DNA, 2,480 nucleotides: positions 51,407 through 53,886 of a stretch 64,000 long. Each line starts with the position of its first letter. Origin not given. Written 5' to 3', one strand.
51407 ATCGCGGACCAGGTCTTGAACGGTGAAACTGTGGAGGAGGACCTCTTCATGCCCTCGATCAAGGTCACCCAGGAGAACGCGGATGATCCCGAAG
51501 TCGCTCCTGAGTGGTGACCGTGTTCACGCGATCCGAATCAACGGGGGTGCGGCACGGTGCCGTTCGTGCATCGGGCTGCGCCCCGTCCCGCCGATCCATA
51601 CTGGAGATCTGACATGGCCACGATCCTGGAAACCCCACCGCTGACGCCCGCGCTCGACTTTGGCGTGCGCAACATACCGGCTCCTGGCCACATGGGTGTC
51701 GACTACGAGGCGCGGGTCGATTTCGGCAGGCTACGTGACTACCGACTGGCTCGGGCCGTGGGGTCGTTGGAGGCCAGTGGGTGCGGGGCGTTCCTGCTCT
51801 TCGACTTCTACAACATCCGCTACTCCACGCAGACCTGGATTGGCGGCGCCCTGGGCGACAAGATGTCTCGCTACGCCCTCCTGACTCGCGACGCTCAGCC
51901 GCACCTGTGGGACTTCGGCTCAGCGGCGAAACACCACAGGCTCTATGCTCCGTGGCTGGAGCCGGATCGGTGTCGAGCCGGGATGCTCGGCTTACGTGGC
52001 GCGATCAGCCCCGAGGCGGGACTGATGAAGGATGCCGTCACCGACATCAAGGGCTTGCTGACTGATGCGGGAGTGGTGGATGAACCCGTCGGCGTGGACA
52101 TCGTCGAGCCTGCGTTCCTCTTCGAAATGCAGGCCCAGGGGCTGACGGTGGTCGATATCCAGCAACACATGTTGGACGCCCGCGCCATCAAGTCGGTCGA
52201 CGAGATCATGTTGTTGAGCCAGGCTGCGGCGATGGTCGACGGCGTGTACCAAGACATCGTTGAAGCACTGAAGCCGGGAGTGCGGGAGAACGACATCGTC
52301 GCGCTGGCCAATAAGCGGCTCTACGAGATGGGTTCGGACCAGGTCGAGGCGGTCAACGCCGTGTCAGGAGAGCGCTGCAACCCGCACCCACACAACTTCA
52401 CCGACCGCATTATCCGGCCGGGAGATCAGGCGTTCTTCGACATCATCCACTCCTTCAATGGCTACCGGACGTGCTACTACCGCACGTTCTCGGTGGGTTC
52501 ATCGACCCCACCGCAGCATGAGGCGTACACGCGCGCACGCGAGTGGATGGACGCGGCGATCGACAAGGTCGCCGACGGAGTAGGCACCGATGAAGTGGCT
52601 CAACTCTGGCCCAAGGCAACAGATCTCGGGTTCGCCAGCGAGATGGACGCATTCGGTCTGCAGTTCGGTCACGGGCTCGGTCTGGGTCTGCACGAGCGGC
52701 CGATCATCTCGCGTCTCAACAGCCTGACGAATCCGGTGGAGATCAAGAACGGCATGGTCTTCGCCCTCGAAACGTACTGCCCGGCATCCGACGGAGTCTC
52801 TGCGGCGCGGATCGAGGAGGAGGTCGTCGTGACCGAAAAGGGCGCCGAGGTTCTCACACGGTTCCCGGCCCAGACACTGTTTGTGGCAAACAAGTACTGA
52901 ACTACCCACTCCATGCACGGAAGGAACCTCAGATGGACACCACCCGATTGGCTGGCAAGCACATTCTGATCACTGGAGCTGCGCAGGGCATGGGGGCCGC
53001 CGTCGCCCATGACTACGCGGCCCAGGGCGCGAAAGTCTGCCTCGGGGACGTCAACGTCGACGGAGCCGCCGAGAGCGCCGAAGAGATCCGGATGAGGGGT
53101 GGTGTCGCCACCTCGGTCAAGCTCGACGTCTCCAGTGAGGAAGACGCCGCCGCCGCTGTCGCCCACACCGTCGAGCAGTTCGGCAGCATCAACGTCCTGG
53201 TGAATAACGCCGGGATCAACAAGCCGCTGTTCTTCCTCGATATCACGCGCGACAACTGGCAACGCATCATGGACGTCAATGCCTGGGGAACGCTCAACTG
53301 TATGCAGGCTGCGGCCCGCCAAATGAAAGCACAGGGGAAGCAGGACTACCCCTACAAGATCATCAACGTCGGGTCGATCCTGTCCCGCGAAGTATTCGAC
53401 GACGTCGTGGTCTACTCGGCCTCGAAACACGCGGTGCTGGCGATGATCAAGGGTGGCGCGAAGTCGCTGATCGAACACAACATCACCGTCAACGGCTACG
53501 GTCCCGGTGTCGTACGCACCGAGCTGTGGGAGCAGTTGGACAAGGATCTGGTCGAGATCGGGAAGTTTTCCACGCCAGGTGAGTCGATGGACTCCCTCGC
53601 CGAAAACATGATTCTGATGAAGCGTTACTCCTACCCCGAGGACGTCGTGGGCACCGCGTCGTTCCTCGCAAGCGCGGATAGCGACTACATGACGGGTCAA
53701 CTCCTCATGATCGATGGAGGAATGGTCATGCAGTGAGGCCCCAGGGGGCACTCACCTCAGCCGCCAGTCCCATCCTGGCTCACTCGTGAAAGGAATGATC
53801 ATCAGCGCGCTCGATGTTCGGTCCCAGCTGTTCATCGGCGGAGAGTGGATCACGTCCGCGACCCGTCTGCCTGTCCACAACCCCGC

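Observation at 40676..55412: About 14.6 kb bracketed by a duplicated 5' end of an alkZ/ycaQ-like gene: island insertion without a visible recombinase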

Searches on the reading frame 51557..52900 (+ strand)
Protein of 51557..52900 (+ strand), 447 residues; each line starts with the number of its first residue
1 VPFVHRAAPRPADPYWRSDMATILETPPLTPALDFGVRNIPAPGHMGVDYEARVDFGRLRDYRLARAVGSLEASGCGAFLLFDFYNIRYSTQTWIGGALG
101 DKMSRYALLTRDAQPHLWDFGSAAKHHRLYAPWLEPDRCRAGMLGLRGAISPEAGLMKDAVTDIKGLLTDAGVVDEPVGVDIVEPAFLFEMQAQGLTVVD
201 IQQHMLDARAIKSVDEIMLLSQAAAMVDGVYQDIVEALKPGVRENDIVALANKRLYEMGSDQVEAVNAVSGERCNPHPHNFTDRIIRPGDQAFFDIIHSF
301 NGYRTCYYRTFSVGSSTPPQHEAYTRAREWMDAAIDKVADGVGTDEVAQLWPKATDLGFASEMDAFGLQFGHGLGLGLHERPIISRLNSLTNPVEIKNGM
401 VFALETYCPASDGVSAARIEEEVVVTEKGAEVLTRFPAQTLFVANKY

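Call 7: search_protein_families(library=pfam, proteins=[window:51557-52900:+])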
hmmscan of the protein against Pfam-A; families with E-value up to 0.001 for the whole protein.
window:51557-52900:+ (447 aa): 1 family
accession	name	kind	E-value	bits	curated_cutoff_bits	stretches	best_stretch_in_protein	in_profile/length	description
PF00557.29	Peptidase_M24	-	5.7e-37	127.9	23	1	220-427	3-208/208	Metallopeptidase family M24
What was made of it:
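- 51614..52900 (+): M24-family hydrolase of unknown substrate. PF00557 (call 7).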

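Call 49: search_protein_families(library=ncbifam, proteins=[window:51557-52900:+], max_evalue=1e-10)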
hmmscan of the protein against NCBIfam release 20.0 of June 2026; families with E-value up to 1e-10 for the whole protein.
window:51557-52900:+ (447 aa): 6 families
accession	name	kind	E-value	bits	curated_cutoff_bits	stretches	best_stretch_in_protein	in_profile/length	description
NF043017.1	DimsulpropLyDddP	equivalog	6.1e-29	101.1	600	1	55-439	50-439/443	dimethylsulfonioproprionate lyase DddP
NF040821.1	dipep_PepQ_Arch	equivalog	1.3e-19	70.5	630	1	201-435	112-340/346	Xaa-Pro dipeptidase PepQ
TIGR00500.1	met_pdase_I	equivalog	2.4e-15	56.7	171.35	1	211-406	3-201/247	type I methionyl aminopeptidase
NF007310.0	PRK09795.1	equivalog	1e-14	54.2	393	1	208-442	124-357/361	aminopeptidase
NF038259.1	ectoine_DoeA_2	exception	2.4e-13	49.6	575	1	199-436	141-379/386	ectoine hydrolase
TIGR02993.1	ectoine_eutD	equivalog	5.4e-13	48.8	613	1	208-442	155-388/391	ectoine hydrolase DoeA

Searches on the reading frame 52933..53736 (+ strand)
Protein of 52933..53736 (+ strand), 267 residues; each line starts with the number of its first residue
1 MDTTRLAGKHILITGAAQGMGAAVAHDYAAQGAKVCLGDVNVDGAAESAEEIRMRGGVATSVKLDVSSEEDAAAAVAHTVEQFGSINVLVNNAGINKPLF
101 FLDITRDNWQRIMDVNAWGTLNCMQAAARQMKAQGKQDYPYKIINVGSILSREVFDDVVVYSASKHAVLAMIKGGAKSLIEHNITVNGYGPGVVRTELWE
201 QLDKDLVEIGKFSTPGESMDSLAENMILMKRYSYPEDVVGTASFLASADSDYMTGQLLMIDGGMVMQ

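Call 7: search_protein_families(library=pfam, proteins=[window:52933-53736:+])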
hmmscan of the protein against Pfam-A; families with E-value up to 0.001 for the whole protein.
window:52933-53736:+ (267 aa): 3 families
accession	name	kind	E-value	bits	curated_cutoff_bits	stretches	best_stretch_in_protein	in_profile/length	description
PF13561.12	adh_short_C2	-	1.5e-54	185.5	27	1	15-264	1-235/236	Enoyl-(Acyl carrier protein) reductase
PF00106.31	adh_short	-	2.7e-50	171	26.6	1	9-205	1-193/195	short chain dehydrogenase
PF08659.16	KR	-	1.8e-10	41.5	22.6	1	11-128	3-124/180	KR domain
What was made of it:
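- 52933..53736 (+): Short-chain dehydrogenase. PF13561 / PF00106 (call 7).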

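Call 49: search_protein_families(library=ncbifam, proteins=[window:52933-53736:+], max_evalue=1e-10)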
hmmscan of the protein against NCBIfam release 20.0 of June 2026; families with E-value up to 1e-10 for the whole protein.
window:52933-53736:+ (267 aa): 204 families (the best 25 are shown)
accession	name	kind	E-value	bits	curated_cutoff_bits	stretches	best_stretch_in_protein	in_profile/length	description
TIGR02415.1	23BDH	subfamily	4.3e-68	229.5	304.35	1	10-266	2-253/254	acetoin reductase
NF005472.0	PRK07067.1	equivalog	1e-61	208.7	338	1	4-266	2-256/257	L-iditol 2-dehydrogenase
NF006394.0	PRK08643.1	equivalog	2.5e-60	204.1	381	1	9-266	4-256/257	(S)-acetoin forming diacetyl reductase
NF005559.1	PRK07231.1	subfamily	1.4e-59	201.6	215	1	5-265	1-248/249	glucose 1-dehydrogenase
NF004198.0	PRK05653.1-3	equivalog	7.2e-56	189.4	296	1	5-266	4-248/248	3-oxoacyl-ACP reductase FabG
NF009093.0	PRK12429.1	subfamily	3e-50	170.9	258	1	6-267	3-259/259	3-hydroxybutyrate dehydrogenase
TIGR01830.1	3oxo_ACP_reduc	equivalog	4e-50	170.7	297.75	1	12-265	2-239/239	3-oxoacyl-[acyl-carrier-protein] reductase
NF005853.0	PRK07774.1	equivalog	3e-48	164.4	303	1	5-266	3-248/250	SDR family oxidoreductase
NF005469.0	PRK07063.1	equivalog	5.7e-48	163.7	306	1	4-264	3-254/260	SDR family oxidoreductase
NF005983.0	PRK08085.1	equivalog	4.3e-47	160.9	408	1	5-266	6-252/254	gluconate 5-dehydrogenase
NF009384.0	PRK12743.1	equivalog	9.2e-47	159.4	264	1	9-266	7-249/258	SDR family oxidoreductase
NF004818.0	PRK06172.1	equivalog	3.7e-46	157.5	336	1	5-266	4-252/253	SDR family oxidoreductase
NF009468.0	PRK12826.1-4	equivalog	5.8e-46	157.3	318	1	4-266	3-249/256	SDR family oxidoreductase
NF009466.0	PRK12826.1-2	subfamily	1.8e-45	155.3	222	1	9-266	4-246/248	3-oxoacyl-ACP reductase FabG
TIGR01963.1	PHB_DH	subfamily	2.5e-45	154.8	307.05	1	9-267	2-255/255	3-hydroxybutyrate dehydrogenase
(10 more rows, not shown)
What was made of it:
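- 52933..53736 (+): Acetoin-reductase subfamily match is below the cut-off (call 49).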
